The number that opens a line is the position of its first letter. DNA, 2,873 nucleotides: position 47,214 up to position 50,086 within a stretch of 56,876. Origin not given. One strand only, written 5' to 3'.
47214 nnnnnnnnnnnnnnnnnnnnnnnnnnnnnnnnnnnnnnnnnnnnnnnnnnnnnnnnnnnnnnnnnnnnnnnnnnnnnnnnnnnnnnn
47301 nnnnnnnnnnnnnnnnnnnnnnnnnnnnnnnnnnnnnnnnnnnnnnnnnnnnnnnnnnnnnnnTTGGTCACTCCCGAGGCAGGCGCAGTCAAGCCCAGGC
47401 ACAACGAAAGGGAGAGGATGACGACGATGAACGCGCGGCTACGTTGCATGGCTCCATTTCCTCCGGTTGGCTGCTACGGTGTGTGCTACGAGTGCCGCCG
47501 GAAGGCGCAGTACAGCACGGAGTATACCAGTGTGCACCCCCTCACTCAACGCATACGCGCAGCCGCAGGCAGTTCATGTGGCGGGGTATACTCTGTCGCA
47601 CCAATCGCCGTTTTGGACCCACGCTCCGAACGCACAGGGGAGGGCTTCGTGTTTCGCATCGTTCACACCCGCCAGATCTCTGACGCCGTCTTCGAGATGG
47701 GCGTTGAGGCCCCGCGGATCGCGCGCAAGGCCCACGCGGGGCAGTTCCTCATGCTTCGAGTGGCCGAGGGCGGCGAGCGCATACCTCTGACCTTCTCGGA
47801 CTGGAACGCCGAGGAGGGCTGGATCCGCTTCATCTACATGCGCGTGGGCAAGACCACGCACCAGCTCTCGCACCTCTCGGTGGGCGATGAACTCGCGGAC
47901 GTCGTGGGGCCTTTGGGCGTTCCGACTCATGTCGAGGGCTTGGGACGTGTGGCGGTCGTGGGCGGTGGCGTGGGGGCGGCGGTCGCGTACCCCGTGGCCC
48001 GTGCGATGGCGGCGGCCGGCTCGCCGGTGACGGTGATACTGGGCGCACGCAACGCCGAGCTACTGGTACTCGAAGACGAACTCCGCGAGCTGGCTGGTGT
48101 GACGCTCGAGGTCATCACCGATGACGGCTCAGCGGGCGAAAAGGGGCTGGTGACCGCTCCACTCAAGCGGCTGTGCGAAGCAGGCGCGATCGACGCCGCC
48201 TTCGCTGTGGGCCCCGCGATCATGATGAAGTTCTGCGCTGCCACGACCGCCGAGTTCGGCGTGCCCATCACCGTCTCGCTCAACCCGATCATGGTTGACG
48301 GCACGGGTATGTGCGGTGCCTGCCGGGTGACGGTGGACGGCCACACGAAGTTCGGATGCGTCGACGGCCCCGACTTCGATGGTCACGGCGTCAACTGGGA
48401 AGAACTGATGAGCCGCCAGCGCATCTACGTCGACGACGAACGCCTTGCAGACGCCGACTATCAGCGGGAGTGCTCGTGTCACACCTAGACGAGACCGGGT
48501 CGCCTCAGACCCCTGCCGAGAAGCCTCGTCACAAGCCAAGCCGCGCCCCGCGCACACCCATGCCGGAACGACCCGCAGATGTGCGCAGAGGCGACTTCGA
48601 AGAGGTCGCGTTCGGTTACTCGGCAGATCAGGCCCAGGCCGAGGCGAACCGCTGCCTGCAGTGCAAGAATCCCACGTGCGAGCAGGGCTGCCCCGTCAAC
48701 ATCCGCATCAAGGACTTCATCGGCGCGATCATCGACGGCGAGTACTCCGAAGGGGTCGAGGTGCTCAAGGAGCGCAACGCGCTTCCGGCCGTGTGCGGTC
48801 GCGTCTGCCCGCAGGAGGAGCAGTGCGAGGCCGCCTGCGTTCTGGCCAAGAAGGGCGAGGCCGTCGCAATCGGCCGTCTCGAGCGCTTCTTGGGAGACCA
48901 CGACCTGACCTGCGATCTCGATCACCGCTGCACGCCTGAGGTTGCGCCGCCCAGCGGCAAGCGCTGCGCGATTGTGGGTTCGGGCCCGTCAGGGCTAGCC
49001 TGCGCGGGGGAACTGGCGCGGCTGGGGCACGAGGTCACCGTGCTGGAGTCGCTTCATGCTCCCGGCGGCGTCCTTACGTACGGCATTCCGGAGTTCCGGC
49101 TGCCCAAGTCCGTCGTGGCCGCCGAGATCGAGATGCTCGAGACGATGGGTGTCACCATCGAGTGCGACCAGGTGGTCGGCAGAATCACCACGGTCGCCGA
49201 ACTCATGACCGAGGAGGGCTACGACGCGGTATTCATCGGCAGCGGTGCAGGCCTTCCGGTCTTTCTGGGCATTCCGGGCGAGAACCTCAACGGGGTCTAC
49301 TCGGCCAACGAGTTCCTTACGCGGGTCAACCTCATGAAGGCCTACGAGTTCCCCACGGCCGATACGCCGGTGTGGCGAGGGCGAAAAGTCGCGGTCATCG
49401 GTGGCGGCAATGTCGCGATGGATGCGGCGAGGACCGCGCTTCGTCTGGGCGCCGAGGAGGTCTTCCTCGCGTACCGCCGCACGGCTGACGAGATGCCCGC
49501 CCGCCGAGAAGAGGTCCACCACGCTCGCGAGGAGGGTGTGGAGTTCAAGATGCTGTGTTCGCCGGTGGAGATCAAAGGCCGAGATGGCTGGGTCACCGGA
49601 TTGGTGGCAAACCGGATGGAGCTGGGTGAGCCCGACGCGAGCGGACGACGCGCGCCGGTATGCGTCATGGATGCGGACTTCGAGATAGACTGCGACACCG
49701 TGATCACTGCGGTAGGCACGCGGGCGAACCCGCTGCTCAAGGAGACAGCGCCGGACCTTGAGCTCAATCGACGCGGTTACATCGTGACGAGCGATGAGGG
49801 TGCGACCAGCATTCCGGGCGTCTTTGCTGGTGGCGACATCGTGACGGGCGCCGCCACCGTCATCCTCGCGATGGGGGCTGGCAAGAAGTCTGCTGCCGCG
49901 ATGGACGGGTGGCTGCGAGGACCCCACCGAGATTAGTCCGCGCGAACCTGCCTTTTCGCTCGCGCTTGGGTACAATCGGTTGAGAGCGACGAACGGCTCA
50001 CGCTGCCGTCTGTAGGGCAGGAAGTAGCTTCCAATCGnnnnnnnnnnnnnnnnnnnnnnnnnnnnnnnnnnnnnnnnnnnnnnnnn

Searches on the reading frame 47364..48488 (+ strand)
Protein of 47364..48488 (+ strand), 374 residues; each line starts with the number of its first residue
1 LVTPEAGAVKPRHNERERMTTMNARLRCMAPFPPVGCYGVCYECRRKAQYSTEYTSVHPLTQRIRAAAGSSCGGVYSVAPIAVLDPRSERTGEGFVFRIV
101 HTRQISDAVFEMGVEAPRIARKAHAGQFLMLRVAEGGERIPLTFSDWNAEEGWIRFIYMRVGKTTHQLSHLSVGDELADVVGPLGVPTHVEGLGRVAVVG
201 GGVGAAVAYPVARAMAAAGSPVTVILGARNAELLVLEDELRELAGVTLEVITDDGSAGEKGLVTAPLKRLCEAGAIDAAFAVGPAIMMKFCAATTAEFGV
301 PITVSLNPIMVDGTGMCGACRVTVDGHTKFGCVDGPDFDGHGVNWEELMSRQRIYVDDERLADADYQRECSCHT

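Call 15: search_protein_families(library=pfam, proteins=[window:47364-48488:+], max_evalue=0.0001)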
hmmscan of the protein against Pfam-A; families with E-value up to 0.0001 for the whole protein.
window:47364-48488:+ (374 aa): 1 family
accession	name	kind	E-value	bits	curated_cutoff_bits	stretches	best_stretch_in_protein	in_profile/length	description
PF10418.14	DHODB_Fe-S_bind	-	2e-11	43.9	23.9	1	307-343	1-40/41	Iron-sulfur cluster binding domain of dihydroorotate dehydrogenase B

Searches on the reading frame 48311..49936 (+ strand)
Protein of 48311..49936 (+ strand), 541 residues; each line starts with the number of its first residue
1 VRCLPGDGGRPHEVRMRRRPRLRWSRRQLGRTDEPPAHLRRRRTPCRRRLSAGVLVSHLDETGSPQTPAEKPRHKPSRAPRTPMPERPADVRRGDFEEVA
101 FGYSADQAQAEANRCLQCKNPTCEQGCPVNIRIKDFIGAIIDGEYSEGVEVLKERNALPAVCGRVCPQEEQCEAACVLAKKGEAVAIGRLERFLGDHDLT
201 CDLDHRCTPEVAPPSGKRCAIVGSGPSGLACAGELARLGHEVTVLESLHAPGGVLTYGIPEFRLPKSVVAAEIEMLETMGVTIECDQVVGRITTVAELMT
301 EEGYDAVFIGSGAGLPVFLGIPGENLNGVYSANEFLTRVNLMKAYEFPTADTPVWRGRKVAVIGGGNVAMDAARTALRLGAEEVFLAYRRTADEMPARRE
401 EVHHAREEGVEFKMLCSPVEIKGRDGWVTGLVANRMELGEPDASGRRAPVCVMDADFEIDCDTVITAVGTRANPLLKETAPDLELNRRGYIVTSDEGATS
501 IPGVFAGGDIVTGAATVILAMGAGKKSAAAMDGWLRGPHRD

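Call 15: search_protein_families(library=pfam, proteins=[window:48311-49936:+], max_evalue=0.0001)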
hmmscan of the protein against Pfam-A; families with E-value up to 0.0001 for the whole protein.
window:48311-49936:+ (541 aa): 11 families
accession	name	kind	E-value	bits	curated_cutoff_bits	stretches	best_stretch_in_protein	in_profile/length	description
PF14691.11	Fer4_20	-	3.6e-40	136.7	25.8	1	93-198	2-108/113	Dihydroprymidine dehydrogenase domain II, 4Fe-4S cluster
PF07992.20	Pyr_redox_2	-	2.4e-38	132.6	26.1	1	218-524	2-291/291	Pyridine nucleotide-disulphide oxidoreductase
PF00070.33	Pyr_redox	-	1.2e-12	48.6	22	2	219-249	2-32/82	Pyridine nucleotide-disulphide oxidoreductase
PF13738.12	Pyr_redox_3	-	8.3e-09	35.5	30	0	355-391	162-197/305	Pyridine nucleotide-disulphide oxidoreductase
PF13450.12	NAD_binding_8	-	7.3e-08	33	21.9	1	221-255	1-35/68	NAD(P)-binding Rossmann-like domain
PF01262.27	AlaDh_PNT_C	-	1.7e-06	28.1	23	0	357-389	28-60/214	Alanine dehydrogenase/PNT, C-terminal domain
PF13241.12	NAD_binding_7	-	6.6e-06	27.1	22.1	0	356-402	6-55/104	Putative NAD(P)-binding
PF12831.13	FAD_oxidored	-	7.1e-06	26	27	0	220-259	3-42/416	FAD dependent oxidoreductase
PF01266.30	DAO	-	1.8e-05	24.9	27.9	0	219-252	2-35/353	FAD dependent oxidoreductase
PF03807.23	F420_oxidored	-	3.9e-05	24.6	21.6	0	359-402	1-44/94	NADP oxidoreductase coenzyme F420-dependent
PF01946.23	Thi4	-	7.9e-05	22.4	26.2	0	220-284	21-85/235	Thi4 family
